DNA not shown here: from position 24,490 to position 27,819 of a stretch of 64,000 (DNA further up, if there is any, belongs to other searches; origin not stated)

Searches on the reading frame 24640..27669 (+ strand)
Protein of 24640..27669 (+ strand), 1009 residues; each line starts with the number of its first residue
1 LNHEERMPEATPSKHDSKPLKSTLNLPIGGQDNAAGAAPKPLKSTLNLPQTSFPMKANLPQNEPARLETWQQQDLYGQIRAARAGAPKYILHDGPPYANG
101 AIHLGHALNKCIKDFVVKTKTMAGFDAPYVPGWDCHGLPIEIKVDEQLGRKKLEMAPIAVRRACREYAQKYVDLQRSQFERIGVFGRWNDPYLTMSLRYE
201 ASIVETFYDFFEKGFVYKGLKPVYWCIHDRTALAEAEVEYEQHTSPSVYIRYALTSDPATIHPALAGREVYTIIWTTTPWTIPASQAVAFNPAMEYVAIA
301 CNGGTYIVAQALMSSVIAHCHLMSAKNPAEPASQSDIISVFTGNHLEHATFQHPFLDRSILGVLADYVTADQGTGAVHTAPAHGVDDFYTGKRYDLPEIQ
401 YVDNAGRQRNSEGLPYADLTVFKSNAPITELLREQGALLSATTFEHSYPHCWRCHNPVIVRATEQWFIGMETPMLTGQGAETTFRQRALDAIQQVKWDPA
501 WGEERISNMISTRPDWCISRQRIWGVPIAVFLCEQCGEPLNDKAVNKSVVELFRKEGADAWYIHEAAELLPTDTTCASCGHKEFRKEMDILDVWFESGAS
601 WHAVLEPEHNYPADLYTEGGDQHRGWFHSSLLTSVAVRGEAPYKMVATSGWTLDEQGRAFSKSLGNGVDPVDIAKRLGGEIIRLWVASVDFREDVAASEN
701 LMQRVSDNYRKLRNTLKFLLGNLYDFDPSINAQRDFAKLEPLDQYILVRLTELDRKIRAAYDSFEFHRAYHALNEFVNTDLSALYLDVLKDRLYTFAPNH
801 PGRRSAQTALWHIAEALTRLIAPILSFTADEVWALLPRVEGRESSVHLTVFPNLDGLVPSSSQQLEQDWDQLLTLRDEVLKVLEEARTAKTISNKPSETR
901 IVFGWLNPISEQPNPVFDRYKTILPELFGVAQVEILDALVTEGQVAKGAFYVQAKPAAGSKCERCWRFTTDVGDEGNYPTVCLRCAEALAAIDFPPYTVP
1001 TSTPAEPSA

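Call 74: search_protein_families(library=pfam, proteins=[window:24640-27669:+], max_evalue=0.00001)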
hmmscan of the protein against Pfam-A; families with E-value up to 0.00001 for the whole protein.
window:24640-27669:+ (1009 aa): 5 families
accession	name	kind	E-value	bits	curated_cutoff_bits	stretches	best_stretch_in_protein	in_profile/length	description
PF00133.28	tRNA-synt_1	-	9e-128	427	22.7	1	66-696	2-412/414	tRNA synthetases class I (I, L, M and V)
PF08264.19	Anticodon_1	-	1.2e-29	103.5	25.1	1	743-896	1-142/148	Anticodon-binding domain of tRNA ligase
PF09334.17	tRNA-synt_1g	-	7.3e-17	61.6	20.1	1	96-239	8-136/391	tRNA synthetases class I (M)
PF06827.20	zf-FPG_IleRS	-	3.8e-07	30.2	21.3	1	959-987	1-29/30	Zinc finger found in FPG and IleRS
PF13603.12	tRNA-synt_1_2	-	6.2e-06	26.3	25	0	349-410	87-148/185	Leucyl-tRNA synthetase, editing domain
